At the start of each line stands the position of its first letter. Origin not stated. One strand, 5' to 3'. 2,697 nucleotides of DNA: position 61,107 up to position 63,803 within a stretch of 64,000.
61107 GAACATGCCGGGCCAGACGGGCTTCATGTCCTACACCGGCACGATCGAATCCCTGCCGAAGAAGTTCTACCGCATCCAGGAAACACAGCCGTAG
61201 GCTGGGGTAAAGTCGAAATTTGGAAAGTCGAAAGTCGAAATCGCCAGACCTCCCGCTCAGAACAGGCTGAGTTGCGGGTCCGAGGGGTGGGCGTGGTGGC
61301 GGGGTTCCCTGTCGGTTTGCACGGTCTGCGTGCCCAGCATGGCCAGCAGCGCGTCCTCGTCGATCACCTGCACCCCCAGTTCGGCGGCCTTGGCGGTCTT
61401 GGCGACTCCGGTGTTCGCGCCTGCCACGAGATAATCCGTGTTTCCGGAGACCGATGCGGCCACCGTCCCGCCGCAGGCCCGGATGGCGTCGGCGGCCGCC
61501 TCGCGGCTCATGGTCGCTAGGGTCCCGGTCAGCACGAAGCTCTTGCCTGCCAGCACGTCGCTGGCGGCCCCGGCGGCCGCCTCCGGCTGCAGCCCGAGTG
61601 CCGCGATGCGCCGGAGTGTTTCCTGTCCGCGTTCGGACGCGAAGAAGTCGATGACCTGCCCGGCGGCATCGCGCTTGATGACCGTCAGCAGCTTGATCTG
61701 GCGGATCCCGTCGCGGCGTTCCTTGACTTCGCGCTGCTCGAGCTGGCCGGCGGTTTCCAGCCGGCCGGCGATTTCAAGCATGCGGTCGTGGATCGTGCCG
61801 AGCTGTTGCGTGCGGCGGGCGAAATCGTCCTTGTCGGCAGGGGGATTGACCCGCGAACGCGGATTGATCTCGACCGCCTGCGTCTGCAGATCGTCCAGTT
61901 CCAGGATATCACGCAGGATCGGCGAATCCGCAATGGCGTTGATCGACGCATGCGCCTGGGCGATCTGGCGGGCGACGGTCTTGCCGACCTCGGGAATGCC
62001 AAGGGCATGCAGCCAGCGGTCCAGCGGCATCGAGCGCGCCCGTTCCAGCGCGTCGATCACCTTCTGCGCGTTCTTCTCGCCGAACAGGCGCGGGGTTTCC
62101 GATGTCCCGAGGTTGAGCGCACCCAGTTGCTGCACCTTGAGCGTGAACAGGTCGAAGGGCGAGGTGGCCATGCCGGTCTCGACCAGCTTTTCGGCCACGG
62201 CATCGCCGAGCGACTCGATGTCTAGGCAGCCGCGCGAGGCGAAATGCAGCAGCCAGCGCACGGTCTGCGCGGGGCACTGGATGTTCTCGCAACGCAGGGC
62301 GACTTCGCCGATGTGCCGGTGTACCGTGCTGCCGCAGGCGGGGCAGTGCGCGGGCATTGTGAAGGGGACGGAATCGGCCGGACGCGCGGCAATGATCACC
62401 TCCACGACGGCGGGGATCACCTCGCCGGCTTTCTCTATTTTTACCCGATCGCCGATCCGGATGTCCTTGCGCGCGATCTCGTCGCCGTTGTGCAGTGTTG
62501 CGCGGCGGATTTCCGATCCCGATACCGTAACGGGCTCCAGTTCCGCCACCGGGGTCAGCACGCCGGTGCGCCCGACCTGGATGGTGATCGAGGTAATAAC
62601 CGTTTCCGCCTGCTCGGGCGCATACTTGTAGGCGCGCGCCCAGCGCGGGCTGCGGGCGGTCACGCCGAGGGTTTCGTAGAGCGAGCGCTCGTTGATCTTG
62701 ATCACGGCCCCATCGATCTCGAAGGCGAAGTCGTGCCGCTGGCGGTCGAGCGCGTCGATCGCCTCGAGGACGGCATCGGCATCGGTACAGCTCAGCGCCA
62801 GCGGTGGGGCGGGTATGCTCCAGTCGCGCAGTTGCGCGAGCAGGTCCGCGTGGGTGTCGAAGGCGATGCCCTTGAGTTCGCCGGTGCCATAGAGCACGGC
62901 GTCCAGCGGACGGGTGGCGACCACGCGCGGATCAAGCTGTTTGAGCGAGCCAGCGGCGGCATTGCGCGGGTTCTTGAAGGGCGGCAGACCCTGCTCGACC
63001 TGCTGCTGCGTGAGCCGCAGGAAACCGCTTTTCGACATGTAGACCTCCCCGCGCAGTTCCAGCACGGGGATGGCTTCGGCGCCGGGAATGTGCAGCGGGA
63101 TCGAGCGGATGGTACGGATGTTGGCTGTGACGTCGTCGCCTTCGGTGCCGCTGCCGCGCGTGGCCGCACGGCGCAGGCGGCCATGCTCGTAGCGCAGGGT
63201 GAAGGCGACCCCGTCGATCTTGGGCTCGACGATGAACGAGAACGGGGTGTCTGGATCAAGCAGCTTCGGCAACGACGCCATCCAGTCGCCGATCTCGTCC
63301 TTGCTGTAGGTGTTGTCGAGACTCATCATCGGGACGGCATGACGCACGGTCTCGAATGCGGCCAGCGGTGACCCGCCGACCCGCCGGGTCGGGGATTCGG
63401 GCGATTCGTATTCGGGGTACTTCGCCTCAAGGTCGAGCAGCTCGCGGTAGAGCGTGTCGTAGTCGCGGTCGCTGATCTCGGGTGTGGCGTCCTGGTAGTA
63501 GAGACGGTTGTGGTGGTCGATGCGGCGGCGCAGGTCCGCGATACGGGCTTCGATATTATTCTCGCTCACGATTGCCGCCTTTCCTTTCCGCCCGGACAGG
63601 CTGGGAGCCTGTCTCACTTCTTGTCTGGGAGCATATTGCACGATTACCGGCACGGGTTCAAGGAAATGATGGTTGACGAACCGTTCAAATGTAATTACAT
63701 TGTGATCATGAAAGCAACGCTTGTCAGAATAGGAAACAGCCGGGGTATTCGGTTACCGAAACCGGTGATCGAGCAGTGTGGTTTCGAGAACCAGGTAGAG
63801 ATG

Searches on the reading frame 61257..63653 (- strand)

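Call 51: search_protein_families(library=pfam, proteins=[window:61257-63653:-], max_evalue=0.001)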
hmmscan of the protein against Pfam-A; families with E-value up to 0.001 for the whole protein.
window:61257-63653:- (798 aa): 7 families
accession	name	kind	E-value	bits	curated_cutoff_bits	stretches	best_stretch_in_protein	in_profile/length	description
PF01653.23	DNA_ligase_aden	-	3.2e-85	286.1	27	1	98-347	2-253/253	NAD-dependent DNA ligase adenylation domain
PF03120.22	DNA_ligase_OB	-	3.6e-32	110.5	32.9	1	350-427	1-78/79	NAD-dependent DNA ligase OB-fold domain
PF00533.33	BRCT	-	2.5e-11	44.1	21.3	1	698-772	3-77/78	BRCA1 C Terminus (BRCT) domain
PF03119.21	DNA_ligase_ZBD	-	2.8e-09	37.1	25.8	1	436-462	1-27/27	NAD-dependent DNA ligase C4 zinc finger domain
PF22745.1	Nlig-Ia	-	8.3e-08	33.2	27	1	34-82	2-50/92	DNA ligase-like, N-terminal NAD+-binding domain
PF12826.13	HHH_2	-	3.9e-06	27.4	27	1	548-578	3-33/64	Helix-hairpin-helix motif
PF14520.12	HHH_5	-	0.00069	20.5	27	0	477-537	5-56/57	Helix-hairpin-helix domain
